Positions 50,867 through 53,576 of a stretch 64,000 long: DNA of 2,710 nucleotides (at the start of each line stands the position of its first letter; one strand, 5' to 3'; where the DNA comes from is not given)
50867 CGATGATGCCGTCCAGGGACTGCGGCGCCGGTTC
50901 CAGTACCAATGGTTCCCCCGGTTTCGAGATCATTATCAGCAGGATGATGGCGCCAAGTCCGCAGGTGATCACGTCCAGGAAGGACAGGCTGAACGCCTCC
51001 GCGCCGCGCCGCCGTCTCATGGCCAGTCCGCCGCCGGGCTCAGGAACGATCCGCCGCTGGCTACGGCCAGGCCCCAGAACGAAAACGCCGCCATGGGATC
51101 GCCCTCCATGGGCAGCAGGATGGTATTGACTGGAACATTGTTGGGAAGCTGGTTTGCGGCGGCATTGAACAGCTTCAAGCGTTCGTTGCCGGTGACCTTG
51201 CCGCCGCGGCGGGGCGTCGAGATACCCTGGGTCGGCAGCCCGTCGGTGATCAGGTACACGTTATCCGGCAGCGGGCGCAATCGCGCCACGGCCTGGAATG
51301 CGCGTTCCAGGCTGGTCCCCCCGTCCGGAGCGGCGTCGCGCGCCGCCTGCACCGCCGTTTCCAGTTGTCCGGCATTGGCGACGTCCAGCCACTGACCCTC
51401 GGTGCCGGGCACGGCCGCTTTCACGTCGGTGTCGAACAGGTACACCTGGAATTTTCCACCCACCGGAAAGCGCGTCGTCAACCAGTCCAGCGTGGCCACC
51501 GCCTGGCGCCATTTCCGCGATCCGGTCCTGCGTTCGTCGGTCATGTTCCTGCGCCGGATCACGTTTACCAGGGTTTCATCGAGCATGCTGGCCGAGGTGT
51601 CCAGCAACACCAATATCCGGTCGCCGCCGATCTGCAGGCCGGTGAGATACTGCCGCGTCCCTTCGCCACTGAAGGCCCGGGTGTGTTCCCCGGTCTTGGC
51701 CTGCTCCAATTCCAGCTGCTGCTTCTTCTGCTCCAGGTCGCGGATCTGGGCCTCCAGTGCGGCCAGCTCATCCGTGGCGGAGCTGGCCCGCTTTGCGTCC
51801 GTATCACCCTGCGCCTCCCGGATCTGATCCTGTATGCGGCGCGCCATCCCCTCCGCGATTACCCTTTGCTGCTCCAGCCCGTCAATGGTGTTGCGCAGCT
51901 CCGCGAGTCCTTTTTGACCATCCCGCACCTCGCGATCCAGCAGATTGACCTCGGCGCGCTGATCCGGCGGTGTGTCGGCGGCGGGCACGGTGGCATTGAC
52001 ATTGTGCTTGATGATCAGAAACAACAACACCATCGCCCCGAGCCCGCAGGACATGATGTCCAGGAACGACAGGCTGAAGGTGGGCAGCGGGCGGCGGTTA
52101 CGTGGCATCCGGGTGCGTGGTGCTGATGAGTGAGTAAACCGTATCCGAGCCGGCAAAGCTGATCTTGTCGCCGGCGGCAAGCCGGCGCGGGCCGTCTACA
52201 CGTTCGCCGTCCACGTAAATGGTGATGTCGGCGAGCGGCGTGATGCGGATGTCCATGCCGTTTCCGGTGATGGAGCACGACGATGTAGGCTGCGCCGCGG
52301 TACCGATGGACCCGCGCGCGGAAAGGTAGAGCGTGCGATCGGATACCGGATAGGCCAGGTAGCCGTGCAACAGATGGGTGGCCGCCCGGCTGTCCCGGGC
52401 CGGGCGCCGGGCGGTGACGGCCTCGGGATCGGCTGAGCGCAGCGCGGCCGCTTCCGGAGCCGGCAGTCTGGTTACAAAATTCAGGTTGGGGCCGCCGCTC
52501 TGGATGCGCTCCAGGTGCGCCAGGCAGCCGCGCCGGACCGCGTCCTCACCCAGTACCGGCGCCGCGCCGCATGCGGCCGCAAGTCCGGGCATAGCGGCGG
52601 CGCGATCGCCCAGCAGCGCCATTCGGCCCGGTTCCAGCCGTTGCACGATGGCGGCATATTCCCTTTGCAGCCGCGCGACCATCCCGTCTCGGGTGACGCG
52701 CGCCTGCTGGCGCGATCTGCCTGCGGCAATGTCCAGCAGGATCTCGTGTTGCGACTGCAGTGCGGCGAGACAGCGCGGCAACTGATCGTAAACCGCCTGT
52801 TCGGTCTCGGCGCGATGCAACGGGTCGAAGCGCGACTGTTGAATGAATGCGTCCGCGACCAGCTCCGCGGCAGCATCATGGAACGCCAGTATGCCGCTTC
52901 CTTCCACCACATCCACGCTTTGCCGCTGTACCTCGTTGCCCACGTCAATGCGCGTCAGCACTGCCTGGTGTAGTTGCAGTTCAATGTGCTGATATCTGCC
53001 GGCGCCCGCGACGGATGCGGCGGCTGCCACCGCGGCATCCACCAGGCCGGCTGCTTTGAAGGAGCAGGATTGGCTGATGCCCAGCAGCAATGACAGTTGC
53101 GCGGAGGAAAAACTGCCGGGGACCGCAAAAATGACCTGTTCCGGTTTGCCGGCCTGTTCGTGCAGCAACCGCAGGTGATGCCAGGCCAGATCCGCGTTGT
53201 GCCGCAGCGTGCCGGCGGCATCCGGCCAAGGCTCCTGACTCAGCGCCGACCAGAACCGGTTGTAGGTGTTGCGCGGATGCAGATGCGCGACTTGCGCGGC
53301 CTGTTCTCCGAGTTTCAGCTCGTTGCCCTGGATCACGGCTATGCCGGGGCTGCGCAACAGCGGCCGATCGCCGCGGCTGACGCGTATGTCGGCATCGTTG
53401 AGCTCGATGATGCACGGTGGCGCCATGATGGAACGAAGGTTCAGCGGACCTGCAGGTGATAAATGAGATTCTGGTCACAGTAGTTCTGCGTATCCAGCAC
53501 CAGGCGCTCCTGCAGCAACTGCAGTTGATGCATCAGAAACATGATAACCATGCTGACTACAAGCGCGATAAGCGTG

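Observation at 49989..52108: Two paralogous 'ExbD/TolR-like anchor - coiled coil - VWA' fusion proteins next to a MotA/ExbB-type channel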

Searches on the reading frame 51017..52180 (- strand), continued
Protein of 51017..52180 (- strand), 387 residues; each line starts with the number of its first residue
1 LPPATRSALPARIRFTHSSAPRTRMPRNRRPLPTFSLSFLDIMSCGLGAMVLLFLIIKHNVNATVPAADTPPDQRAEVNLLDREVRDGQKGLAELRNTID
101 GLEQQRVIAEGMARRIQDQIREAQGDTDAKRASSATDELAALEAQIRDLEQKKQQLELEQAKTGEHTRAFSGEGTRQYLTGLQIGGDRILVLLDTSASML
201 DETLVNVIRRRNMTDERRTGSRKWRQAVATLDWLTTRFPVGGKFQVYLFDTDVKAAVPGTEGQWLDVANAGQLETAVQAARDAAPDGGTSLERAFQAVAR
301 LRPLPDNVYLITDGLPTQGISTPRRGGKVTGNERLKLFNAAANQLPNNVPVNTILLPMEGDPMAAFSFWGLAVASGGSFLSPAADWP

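Call 44: search_solved_structures(query=A2, max_evalue=1, show_alignments=2)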
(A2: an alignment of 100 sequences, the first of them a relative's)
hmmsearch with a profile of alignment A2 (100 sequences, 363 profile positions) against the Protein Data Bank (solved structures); distinct sequences matched with E-value up to 1: 192 (the best 60 are shown).
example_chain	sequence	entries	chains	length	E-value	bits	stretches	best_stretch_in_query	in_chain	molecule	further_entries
8qox_B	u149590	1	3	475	0.00013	24.2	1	45-137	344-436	Conserved membrane protein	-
8s05_A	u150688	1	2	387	0.00028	23.1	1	208-298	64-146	Conserved protein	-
5xg2_A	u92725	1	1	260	0.00031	23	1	43-137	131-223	Chromosome partition protein Smc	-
9c4f_I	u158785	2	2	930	0.0024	20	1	197-302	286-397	Inter-alpha-trypsin inhibitor heavy chain H4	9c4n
4rsi_B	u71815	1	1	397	0.0025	20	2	40-132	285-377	Structural maintenance of chromosomes protein 4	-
9rgy_A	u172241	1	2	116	0.003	19.7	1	46-134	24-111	sc-apCC3-CW-0NTT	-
6gaj_A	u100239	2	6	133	0.0034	19.6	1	46-136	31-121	Outer capsid protein sigma-1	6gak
6pfp_A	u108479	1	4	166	0.0038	19.4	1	49-129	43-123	Myosin-7 fused to GP7 and EB1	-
8p4y_A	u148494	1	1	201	0.0038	19.4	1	50-137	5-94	Protein origami triangle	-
6gao_A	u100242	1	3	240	0.0049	19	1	46-136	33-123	Outer capsid protein sigma-1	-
7jg5_b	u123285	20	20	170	0.0066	18.6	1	23-134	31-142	ATP synthase subunit b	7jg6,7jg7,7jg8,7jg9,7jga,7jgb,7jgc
5h07_D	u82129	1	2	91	0.0073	18.4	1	47-128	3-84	TNFAIP3-interacting protein 2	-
7njk_b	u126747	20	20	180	0.0077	18.4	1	23-134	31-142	ATP synthase subunit b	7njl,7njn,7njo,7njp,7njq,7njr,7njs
4zkp_A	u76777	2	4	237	0.0078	18.4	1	46-135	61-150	Tail needle protein gp26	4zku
2poh_A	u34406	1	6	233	0.0082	18.3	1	46-135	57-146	Head completion protein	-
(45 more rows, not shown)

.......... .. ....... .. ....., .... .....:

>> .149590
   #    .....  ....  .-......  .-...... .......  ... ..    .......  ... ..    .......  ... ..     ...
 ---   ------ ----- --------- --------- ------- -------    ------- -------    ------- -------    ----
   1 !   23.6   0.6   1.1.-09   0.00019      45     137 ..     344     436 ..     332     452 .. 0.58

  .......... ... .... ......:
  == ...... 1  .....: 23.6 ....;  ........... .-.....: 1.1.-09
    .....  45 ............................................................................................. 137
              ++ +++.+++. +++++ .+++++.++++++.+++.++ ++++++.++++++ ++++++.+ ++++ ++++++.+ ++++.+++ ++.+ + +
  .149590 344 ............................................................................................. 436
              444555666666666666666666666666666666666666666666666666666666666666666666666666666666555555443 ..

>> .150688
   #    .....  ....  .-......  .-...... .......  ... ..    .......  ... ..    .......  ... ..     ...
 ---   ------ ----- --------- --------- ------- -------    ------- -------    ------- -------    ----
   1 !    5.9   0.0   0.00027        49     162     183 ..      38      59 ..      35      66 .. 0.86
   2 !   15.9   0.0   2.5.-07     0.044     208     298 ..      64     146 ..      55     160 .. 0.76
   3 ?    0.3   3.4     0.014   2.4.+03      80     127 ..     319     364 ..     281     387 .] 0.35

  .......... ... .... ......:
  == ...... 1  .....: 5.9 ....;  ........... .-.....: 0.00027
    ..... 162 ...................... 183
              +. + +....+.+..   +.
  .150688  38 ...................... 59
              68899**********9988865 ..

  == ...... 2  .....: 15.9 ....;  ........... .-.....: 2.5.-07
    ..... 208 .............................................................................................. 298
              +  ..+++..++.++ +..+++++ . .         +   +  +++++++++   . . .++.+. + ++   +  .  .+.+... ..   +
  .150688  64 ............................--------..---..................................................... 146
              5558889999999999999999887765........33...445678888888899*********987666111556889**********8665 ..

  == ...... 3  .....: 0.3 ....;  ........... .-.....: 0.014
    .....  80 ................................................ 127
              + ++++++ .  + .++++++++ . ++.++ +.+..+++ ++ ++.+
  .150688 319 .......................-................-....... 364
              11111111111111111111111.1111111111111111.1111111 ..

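Call 64: list_cluster_members(proteins=[P0243, P0250, P0269, P0287, P0320, P0340, P0360, P0377, P0389, P0332])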
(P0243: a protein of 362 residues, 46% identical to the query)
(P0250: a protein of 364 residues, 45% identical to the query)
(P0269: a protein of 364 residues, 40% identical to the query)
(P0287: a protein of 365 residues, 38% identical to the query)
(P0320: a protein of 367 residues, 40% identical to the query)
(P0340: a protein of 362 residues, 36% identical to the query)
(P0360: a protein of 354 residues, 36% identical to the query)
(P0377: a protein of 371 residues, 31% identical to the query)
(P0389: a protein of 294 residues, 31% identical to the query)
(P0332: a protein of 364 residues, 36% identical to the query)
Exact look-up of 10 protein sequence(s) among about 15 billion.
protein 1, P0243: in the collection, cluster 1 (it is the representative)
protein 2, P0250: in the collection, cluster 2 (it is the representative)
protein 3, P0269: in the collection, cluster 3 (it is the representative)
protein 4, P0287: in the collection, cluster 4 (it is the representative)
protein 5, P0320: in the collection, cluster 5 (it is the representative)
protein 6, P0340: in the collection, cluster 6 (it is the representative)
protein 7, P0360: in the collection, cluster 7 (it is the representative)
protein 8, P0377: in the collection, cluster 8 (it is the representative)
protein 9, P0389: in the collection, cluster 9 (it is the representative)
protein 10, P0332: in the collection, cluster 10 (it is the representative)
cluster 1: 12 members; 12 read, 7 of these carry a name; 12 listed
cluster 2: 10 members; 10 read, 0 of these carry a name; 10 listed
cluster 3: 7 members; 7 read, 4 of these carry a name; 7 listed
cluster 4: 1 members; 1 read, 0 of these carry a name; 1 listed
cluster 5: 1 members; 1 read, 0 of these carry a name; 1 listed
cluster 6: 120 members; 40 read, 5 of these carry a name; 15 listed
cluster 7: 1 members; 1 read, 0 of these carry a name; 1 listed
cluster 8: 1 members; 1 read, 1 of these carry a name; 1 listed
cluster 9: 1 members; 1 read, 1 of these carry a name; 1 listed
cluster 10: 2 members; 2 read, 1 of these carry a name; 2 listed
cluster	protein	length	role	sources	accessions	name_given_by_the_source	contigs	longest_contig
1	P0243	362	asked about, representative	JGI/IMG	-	hypothetical protein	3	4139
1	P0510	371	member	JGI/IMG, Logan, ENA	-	hypothetical protein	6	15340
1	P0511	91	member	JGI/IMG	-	hypothetical protein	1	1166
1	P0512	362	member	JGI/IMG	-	hypothetical protein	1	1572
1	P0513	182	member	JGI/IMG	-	hypothetical protein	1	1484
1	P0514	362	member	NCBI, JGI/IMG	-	hypothetical protein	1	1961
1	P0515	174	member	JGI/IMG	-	hypothetical protein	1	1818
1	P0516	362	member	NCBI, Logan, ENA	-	-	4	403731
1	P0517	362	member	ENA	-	-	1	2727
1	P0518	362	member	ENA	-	-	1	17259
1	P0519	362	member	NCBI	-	-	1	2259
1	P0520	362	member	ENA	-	-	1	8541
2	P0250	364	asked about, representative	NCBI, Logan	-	-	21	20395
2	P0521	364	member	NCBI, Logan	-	-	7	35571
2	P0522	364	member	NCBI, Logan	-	-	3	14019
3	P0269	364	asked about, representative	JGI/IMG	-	hypothetical protein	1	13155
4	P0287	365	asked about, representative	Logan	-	-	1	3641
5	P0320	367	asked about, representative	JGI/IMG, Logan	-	-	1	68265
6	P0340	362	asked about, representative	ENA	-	-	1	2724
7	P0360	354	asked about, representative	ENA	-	-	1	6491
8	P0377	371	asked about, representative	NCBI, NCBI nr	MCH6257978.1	hypothetical protein MLD52_15570 [Puniceicoccaceae bacterium K14] | hypothetical protein [Puniceicoccaceae bacterium K14]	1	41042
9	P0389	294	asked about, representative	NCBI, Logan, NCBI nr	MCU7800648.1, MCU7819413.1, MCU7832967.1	MAG: hypothetical protein KZQ70_11000 [gamma proteobacterium symbiont of Lucinoma ... | hypothetical protein [gamma proteobacterium symbiont of Lucinoma myriamae]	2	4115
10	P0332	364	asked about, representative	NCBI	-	-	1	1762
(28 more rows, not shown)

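Call 76: find_encoding_contigs(protein=P0320, flank=8000, max_places=1)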
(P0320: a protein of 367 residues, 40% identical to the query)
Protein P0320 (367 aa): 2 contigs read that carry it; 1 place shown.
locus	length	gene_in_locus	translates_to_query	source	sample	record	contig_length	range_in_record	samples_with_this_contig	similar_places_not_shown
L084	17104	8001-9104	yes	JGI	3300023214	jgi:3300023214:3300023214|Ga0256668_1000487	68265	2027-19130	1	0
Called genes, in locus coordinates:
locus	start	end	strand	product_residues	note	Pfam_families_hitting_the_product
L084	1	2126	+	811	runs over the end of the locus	PF13620:CarboxypepD_reg (faint), PF08308:PEGA, PF03781:FGE-sulfatase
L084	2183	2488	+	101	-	-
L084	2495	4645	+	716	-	-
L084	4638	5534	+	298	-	PF13620:CarboxypepD_reg (weak)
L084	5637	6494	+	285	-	PF01618:MotA_ExbB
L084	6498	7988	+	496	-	PF16697:Yop-YscD_cpl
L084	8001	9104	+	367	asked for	PF13519:VWA_2 (faint)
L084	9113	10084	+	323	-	-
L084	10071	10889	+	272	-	-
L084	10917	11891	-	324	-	PF00561:Abhydrolase_1, PF12146:Hydrolase_4, PF12697:Abhydrolase_6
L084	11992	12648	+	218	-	PF00702:Hydrolase, PF12710:HAD (weak), PF13419:HAD_2, PF13242:Hydrolase_like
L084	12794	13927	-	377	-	PF00557:Peptidase_M24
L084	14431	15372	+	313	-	-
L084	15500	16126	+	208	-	-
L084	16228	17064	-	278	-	-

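Call 77: find_encoding_contigs(protein=P0269, flank=8000, max_places=1)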
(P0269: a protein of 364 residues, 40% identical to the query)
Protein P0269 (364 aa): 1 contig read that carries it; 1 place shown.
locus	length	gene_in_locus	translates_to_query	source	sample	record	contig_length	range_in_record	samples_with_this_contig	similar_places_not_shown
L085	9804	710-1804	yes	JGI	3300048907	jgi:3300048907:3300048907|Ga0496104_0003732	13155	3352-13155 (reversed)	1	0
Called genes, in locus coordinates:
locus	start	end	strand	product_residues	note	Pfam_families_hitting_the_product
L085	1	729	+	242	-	?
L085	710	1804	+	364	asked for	-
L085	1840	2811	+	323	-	-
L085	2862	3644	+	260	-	-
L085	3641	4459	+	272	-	PF01435:Peptidase_M48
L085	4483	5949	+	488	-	-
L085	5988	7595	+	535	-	PF00324:AA_permease, PF13520:AA_permease_2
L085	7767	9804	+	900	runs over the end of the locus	PF07715:Plug, PF00593:TonB_dep_Rec_b-barrel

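Call 78: find_encoding_contigs(protein=P0250, flank=8000, max_places=1)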
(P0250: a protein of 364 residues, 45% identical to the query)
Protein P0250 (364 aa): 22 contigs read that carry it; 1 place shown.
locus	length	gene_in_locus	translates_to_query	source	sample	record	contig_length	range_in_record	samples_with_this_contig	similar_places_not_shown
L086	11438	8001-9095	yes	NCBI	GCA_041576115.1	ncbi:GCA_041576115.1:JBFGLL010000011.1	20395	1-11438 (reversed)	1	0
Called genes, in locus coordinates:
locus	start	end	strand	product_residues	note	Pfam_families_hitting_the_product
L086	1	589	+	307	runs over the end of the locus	-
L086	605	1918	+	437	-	-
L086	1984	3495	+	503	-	PF07719:TPR_2 (faint)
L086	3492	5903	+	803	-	PF13620:CarboxypepD_reg (faint), PF08308:PEGA, PF03781:FGE-sulfatase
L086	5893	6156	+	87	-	-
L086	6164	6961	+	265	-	PF01618:MotA_ExbB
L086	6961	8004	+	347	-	-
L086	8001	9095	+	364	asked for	PF13519:VWA_2 (faint)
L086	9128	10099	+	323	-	-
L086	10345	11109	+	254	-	PF01471:PG_binding_1, PF08239:SH3_3 (weak), PF18348:SH3_16 (faint)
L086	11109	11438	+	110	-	?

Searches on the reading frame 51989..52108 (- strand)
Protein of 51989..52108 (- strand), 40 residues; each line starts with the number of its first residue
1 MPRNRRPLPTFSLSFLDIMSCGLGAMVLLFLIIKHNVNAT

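Call 26: search_solved_structures(query=A1, max_evalue=10, show_alignments=5)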
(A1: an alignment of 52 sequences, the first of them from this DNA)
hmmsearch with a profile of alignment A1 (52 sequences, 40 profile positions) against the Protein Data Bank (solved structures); distinct sequences matched with E-value up to 10: 0.
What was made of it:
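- On ExbD/TolR family (Pfam PF02472): The profile finds no PDB ExbD/TolR/MotB chain (call 26).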

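Call 27: search_protein_families(library=pfam, alignment_id=A1, max_evalue=10)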
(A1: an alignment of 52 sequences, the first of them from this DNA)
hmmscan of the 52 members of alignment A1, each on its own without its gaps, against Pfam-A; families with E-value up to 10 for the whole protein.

A. member 1, seq(40 aa): 0 families

B. families by the number of members that match (of 52 scanned): 3 families
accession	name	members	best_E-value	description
PF14074.11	DUF4257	1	0.05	Protein of unknown function (DUF4257)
PF17716.6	RIMC1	1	0.064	RAB7A-interacting MON1-CCZ1 complex subunit 1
PF25799.1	prePAAR_I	1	0.085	Class I prePAAR effector Rhs1 motif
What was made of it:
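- Tried and rejected: A HMMER profile of 52 N-terminal helices against the PDB and against Pfam gave no ExbD/TolR/MotB hit (calls 26, 27).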

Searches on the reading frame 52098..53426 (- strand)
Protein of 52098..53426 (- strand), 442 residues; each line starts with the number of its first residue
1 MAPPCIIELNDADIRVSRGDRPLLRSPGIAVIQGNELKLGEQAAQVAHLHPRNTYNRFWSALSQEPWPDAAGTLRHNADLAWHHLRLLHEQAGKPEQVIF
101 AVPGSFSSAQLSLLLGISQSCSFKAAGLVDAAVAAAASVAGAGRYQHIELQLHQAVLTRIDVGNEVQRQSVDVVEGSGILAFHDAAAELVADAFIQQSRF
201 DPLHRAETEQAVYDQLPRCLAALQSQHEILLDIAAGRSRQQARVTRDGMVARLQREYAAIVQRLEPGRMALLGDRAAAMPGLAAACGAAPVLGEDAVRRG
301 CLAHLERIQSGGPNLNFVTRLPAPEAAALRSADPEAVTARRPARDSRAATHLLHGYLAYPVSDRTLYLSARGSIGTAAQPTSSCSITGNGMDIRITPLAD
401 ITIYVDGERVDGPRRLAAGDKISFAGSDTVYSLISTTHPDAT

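Call 3: search_protein_families(library=pfam, proteins=[window:52098-53426:-], max_evalue=0.1)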
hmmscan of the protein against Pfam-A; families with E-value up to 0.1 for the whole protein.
window:52098-53426:- (442 aa): 0 families

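Call 4: search_protein_families(library=ncbifam, proteins=[window:52098-53426:-], max_evalue=0.1)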
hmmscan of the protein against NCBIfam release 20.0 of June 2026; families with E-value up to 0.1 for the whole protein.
window:52098-53426:- (442 aa): 0 families

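Call 5: search_protein_families(library=padloc, proteins=[window:52098-53426:-], max_evalue=0.1)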
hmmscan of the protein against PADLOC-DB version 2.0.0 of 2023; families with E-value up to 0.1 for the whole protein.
window:52098-53426:- (442 aa): 0 families

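Call 38: find_homologous_proteins(query=window:52098-53426:-, max_evalue=0.001)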
Query window:52098-53426:- (442 aa): 549 proteins with E <= 0.001 among 8000 candidates; the best 120 are listed.
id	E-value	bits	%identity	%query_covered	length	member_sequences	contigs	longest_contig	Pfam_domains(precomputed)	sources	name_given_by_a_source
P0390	1.3e-286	968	100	100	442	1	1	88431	-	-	-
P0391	5.1e-206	703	72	100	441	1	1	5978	-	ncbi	-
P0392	1.8e-205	701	73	100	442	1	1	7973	-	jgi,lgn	jgi:hypothetical protein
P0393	1.7e-203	694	72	100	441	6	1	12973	-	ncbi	-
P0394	1.1e-200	685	71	100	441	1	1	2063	-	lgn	-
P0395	1.4e-199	681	70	100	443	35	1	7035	-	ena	-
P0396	3.5e-196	670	70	99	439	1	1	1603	-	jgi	-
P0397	9.4e-192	656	71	98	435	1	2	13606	-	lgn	-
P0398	9.5e-192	656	69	100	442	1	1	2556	-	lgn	-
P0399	8.6e-191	652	68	100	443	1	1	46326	-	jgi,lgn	jgi:hypothetical protein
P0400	2.4e-189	648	68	100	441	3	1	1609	-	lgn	-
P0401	1.1e-186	639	65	100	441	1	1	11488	-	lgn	-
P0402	3.8e-147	509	55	99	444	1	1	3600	-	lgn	-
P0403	8.2e-134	465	51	99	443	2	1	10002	-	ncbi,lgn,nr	ncbi:MAG: hypothetical protein HYY36_05020 [Gammaproteobacteria bacterium]|nr:hypothetical protein [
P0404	5.7e-133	462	51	99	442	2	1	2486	-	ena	-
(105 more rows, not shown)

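Call 53: predict_structure(alignment_id=A4)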
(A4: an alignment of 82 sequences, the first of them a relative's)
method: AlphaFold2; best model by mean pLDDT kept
length: 442 residues; sequences in the alignment: 82
mean_pLDDT: 94.0   pTM: 0.77
mean pLDDT of the five models: 94.0, 93.9, 93.7, 93.4, 93.0
residues with pLDDT >= 90: 389; 70-90: 36; 50-70: 10; < 50: 7
segments of 3 or more residues with pLDDT < 50: 337-340
pLDDT, mean of each block of 10 residues (from residue 1): 94 97 98 96 97 95 87 92 98 97 97 96 97 98 97 98 98 97 98 98 97 97 97 96 98 96 92 97 94 98 97 91 95 58 69 96 94 97 94 93 94 93 97 87 49
secondary structure, 60 per line:
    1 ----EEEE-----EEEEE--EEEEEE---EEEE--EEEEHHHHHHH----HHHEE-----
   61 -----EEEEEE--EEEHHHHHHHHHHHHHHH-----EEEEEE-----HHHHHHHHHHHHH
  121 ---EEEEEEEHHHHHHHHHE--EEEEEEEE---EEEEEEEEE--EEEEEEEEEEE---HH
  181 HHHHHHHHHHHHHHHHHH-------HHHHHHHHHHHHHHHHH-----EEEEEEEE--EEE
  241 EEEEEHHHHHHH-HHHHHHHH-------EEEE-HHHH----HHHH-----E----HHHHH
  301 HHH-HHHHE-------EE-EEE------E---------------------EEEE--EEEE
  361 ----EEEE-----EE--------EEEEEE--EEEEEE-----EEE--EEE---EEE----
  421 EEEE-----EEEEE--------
elements in order: E5-8 E14-18 E21-26 E30-33 E36-39 H40-46 E66-71 E74-76 H77-91 E97-102 H108-120 E124-130 H131-139 E143-150 E154-162 E165-175 H179-198 H206-222 E228-235 E238-245 H246-252 H254-261 E269-272 H274-277 H282-285 H296-303 H305-308 E320-322 E351-354 E357-360 E365-368 E384-389 E392-397 E403-405 E408-410 E414-416 E421-424 E430-434

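Call 57: fold_search(model_id=the predicted structure, library=pdb)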
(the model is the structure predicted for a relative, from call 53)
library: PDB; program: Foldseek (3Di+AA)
matches with E <= 10: 1058; with E <= 0.001: 597
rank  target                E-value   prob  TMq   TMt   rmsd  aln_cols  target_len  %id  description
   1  3c7n_A                8.9e-16  1.00  0.58  0.41  18.0       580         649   10  Structure of the Hsp110:Hsc70 Nucleotide Exchange Complex (released 2008-05-27)
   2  5obu                  1.6e-15  1.00  0.56  0.49  21.6       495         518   12  Mycoplasma genitalium DnaK deletion mutant lacking SBDalpha in complex with AMPPNP. (released 2018-05-09)
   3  9a2i_MODEL_1_A        1.8e-15  1.00  0.55  0.40  12.8       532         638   12  Model of E. coli DnaK by in-cell photo-crosslinking MS and deep learning (released 2023-02-24)
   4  6eof                  3.2e-15  1.00  0.53  0.46  13.9       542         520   12  Crystal structure of AMPylated GRP78 in ADP state (released 2017-11-01)
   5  2v7y                  5.3e-15  1.00  0.59  0.52  22.5       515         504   12  Crystal structure of the molecular chaperone DnaK from Geobacillus kaustophilus HTA426 in post-ATP hydrolysis state (released 2008-04-08)
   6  6eoc                  5.6e-15  1.00  0.54  0.47  14.0       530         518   13  Crystal structure of AMPylated GRP78 in apo form (Crystal form 2) (released 2017-11-01)
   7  9a5j_A                6.2e-15  1.00  0.54  0.41  14.2       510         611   12  Integrative model of DNAK-GUDB by crosslinking MS and deep learning (released 2024-09-18)
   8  5obv                  8.3e-15  1.00  0.55  0.48  21.7       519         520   12  Mycoplasma genitalium DnaK deletion mutant lacking SBDalpha in complex with ADP and Pi. (released 2018-05-09)
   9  5mb9_A                8.7e-15  1.00  0.52  0.46  17.2       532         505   11  Crystal structure of the eukaryotic ribosome associated complex (RAC), a unique Hsp70/Hsp40 pair (released 2016-12-28)
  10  8w1m_B                1.2e-14  1.00  0.58  0.67   4.5       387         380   16  T.thermophilus DNAK nucleotide binding domain in complex with ADP (released 2025-02-26)
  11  7b7z_B                1.2e-14  1.00  0.55  0.48  13.8       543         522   13  DeAMPylation complex of monomeric FICD and AMPylated BiP (state 1) (released 2021-07-07)
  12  6zmd_A                1.4e-14  1.00  0.55  0.48  14.4       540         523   13  Crystal structure of HYPE covalently tethered to BiP bound to AMP-PNP (released 2021-04-14)
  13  8w1m_A                1.5e-14  1.00  0.57  0.66   4.1       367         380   16  T.thermophilus DNAK nucleotide binding domain in complex with ADP (released 2025-02-26)
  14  6w6e_I                1.6e-14  1.00  0.56  0.68   4.4       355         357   14  The Mycobacterium tuberculosis ClpB disaggregase hexamer structure with a locally refined ClpB middle domain and a Dna (released 2021-05-26)
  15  7ko2_D                1.7e-14  1.00  0.54  0.42  15.4       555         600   12  Restraining state of near full-length Hsp70 DnaK (released 2021-09-15)
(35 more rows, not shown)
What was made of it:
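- On Hsp70/actin-fold ATPases (the 442-aa neighbour): The top 50 Foldseek hits are all Hsp70/Hsp110/DnaK, E 1e-15 to 1e-13, TM about 0.65-0.68 to isolated NBDs (calls 53, 57).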
